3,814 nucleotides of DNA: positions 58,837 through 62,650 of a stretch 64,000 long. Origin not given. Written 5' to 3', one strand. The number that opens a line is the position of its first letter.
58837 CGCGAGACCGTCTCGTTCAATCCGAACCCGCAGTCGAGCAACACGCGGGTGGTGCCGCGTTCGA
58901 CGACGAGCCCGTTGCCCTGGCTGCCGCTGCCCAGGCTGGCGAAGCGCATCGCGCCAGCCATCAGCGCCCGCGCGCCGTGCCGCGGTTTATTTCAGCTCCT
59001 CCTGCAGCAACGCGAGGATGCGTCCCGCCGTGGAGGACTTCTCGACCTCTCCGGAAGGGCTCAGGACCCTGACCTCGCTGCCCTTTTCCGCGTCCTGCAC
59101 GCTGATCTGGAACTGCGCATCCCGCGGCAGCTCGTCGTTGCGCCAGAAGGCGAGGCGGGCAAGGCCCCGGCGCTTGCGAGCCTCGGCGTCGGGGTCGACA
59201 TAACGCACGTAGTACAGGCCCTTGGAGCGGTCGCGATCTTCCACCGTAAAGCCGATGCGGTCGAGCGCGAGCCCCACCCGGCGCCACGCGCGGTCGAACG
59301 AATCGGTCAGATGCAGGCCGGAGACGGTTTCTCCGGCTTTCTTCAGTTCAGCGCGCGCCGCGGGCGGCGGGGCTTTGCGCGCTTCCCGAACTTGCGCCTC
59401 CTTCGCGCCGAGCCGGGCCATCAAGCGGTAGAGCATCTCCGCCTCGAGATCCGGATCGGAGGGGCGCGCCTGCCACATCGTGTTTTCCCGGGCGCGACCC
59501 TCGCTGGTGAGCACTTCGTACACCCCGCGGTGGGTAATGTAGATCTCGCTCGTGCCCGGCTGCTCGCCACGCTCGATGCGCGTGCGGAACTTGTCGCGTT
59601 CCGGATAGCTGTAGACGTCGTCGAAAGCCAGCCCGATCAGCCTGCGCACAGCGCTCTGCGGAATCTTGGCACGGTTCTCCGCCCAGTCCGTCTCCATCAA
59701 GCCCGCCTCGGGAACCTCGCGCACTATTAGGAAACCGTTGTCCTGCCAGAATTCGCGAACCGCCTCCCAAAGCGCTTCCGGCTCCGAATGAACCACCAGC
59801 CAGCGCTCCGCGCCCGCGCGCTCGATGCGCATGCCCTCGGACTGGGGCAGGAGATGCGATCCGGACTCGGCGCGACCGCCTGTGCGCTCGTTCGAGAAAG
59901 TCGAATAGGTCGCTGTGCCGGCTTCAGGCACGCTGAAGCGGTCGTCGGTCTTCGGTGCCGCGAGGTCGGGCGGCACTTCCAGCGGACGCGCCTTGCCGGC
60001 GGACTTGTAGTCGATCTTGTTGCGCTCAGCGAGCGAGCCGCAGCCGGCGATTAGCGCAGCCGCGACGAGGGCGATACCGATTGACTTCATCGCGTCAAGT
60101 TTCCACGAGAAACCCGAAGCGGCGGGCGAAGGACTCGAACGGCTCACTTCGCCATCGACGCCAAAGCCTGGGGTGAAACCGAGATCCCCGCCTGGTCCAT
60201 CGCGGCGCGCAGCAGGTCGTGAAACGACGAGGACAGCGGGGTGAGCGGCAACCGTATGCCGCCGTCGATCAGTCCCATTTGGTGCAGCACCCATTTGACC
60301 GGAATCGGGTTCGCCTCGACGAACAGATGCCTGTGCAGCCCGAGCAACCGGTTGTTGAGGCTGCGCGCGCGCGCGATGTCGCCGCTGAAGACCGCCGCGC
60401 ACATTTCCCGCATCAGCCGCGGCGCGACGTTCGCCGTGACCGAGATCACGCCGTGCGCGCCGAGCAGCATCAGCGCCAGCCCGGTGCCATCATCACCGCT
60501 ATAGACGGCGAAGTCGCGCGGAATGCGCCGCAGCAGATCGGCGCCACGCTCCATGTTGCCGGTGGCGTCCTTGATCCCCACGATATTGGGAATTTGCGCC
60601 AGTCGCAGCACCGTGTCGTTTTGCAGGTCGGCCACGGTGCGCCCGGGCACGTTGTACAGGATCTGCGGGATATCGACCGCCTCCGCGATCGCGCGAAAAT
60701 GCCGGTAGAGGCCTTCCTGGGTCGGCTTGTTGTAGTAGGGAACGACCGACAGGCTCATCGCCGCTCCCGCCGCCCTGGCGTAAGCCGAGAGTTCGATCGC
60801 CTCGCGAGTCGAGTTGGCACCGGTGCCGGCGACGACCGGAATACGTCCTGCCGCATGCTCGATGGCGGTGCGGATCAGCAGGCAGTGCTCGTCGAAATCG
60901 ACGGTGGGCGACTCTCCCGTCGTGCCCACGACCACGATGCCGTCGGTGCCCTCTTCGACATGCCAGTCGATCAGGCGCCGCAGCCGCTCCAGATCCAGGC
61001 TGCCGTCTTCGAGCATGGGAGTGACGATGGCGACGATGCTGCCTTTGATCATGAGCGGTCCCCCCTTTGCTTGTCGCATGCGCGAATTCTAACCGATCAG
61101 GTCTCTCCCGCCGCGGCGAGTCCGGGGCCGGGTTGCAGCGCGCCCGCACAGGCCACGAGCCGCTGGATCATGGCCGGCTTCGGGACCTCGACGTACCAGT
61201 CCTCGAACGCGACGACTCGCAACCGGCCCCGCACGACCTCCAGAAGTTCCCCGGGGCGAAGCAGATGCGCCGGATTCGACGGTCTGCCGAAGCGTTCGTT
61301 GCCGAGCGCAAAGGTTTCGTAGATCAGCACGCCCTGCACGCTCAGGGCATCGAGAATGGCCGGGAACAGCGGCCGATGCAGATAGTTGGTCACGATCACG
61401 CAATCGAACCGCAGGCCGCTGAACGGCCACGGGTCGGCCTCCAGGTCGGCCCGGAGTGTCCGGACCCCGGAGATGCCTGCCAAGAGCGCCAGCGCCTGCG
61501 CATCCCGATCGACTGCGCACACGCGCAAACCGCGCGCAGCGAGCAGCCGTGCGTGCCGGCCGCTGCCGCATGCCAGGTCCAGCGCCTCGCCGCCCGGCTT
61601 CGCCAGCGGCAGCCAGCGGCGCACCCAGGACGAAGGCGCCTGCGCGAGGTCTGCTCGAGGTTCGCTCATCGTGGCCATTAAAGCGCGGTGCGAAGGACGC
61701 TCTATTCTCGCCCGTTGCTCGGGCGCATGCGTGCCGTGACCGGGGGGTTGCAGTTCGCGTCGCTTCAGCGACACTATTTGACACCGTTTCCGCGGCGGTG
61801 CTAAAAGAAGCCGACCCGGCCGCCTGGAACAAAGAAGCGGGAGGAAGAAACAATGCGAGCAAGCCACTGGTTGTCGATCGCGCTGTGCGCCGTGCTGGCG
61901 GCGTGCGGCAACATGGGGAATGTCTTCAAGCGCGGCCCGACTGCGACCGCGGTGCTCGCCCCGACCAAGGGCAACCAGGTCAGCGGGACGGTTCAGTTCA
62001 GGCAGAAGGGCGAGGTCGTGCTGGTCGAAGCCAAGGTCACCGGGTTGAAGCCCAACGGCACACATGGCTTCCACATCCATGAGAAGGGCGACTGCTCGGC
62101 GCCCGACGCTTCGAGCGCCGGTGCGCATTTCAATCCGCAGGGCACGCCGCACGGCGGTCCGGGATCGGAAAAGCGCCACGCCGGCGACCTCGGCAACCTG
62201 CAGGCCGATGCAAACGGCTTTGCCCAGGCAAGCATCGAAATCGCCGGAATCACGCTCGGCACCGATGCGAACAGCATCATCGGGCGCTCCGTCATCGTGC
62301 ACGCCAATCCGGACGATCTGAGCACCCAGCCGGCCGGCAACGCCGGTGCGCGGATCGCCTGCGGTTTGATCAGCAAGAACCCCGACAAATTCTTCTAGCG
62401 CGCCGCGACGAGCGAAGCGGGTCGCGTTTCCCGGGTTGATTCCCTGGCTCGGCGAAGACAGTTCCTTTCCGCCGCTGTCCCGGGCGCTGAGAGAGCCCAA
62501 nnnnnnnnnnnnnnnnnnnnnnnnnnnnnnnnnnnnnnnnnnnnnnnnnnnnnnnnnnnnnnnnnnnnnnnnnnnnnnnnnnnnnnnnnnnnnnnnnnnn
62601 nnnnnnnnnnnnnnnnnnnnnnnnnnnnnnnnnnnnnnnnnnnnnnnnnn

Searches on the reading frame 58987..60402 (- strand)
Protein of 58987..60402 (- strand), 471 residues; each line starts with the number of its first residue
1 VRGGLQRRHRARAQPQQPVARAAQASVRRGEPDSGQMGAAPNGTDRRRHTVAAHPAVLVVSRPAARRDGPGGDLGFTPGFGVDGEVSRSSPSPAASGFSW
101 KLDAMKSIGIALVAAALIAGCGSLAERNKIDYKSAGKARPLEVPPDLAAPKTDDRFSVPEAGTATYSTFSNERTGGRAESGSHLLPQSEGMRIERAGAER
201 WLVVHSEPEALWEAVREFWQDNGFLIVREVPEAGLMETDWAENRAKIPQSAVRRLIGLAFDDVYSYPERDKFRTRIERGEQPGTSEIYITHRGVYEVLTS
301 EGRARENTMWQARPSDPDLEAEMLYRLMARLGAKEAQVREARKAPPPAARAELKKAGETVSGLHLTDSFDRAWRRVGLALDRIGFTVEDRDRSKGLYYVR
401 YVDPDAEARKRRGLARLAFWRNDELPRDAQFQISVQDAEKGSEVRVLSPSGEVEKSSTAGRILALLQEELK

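Call 63: search_protein_families(library=pfam, proteins=[window:58987-60402:-])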
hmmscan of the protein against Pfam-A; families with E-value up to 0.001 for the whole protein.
window:58987-60402:- (471 aa): 1 family
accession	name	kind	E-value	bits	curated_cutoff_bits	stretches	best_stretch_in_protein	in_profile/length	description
PF06804.17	Lipoprotein_18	-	8.8e-46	156.8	25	1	131-468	1-321/323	NlpB/DapX lipoprotein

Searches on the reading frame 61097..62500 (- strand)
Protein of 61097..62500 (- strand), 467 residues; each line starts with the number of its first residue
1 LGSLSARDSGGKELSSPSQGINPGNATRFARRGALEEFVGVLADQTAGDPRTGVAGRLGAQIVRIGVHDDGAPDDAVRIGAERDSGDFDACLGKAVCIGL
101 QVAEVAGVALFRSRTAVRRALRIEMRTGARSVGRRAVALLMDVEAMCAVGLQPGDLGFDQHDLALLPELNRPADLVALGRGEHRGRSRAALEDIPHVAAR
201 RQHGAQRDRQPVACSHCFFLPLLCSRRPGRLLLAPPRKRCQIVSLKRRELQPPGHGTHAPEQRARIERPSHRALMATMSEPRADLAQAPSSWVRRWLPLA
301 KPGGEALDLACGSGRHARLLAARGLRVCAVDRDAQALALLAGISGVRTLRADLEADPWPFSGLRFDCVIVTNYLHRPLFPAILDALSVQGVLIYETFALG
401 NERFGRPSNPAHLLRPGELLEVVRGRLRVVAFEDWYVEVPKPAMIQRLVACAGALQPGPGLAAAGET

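Call 63: search_protein_families(library=pfam, proteins=[window:61097-62500:-])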
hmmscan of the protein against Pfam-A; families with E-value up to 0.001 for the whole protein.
window:61097-62500:- (467 aa): 6 families
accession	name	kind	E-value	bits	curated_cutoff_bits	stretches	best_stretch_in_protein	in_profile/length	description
PF13649.12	Methyltransf_25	-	8.5e-09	36.4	27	1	307-376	2-79/97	Methyltransferase domain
PF08241.18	Methyltransf_11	-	8.2e-07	30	21.2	1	307-375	1-71/95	Methyltransferase domain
PF13489.12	Methyltransf_23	-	1.6e-06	28.4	27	1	285-376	5-93/164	Methyltransferase domain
PF08242.18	Methyltransf_12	-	2.7e-05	25.3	30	1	307-376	1-77/98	Methyltransferase domain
PF03848.20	TehB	-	0.00013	21.9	20.4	1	304-349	32-77/193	Tellurite resistance protein TehB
PF07021.18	MetW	-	0.00019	21.6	21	1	299-377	10-88/193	Methionine biosynthesis protein MetW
